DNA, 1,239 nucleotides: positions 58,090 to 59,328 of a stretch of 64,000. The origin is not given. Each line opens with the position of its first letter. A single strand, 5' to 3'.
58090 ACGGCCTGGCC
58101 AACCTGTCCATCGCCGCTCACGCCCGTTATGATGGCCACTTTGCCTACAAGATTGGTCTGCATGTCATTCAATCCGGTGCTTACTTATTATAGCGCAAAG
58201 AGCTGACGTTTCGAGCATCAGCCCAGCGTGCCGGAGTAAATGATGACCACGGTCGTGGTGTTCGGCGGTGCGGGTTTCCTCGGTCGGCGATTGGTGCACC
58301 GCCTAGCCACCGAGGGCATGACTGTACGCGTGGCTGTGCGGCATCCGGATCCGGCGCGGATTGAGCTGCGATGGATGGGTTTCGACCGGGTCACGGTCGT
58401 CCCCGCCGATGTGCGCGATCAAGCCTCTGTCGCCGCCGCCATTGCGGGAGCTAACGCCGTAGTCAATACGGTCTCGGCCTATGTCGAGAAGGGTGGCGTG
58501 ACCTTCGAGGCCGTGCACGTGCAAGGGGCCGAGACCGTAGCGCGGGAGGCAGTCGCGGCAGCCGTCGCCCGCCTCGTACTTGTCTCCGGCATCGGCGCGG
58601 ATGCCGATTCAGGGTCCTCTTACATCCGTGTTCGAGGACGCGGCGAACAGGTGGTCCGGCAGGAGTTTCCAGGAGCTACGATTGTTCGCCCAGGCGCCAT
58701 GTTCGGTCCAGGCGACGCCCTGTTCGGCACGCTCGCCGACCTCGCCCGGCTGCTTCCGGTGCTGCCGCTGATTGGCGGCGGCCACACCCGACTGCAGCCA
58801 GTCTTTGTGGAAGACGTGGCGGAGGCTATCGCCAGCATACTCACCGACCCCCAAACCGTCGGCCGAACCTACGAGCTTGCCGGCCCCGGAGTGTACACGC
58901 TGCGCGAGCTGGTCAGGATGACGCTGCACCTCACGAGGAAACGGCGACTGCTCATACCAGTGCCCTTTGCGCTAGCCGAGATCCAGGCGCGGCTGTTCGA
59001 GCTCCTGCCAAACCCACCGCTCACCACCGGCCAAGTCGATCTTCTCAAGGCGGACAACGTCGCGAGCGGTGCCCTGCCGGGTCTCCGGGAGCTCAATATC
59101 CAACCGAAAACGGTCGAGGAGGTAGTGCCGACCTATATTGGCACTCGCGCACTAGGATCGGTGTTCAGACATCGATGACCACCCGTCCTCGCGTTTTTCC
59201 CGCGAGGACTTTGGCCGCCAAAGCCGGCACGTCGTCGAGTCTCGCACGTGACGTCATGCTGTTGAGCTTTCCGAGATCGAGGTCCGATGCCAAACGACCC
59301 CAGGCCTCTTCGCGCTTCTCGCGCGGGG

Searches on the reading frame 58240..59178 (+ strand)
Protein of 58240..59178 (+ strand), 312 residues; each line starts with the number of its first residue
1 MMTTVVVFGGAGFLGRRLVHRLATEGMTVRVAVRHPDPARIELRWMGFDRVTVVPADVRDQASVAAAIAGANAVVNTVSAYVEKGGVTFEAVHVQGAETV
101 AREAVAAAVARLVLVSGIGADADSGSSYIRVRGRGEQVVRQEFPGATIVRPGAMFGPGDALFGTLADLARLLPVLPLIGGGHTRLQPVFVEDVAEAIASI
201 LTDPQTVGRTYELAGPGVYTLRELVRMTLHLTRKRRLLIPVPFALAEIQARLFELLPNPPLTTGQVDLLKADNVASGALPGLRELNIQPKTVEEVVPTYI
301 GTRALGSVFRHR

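Call 46: search_protein_families(library=pfam, proteins=[window:58240-59178:+], max_evalue=0.001)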
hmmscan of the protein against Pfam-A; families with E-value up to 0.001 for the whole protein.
window:58240-59178:+ (312 aa): 9 families
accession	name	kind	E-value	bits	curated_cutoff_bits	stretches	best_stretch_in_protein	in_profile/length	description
PF13460.12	NAD_binding_10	-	6.8e-17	62.4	27.2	1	9-156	1-148/184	NAD(P)H-binding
PF01073.25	3Beta_HSD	-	1.8e-15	57.2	22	1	6-123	1-122/280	3-beta hydroxysteroid dehydrogenase/isomerase family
PF01370.27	Epimerase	-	8.6e-15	55.2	20.9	1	5-213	1-239/240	NAD dependent epimerase/dehydratase family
PF05368.20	NmrA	-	5.7e-12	46.3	27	1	3-121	3-110/298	NmrA-like family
PF04321.23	RmlD_sub_bind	-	3.7e-10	39.8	27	1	4-116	2-100/287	RmlD substrate binding domain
PF00106.31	adh_short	-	2.5e-06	27.6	26.6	1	4-88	2-88/195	short chain dehydrogenase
PF08659.16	KR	-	5.1e-05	23.7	22.6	1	4-95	2-99/180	KR domain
PF03435.24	Sacchrp_dh_NADP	-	6.9e-05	23.6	25.1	1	6-98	2-94/129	Saccharopine dehydrogenase NADP binding domain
PF16363.11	GDP_Man_Dehyd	-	0.00043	20.3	27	0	7-71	2-74/332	GDP-mannose 4,6 dehydratase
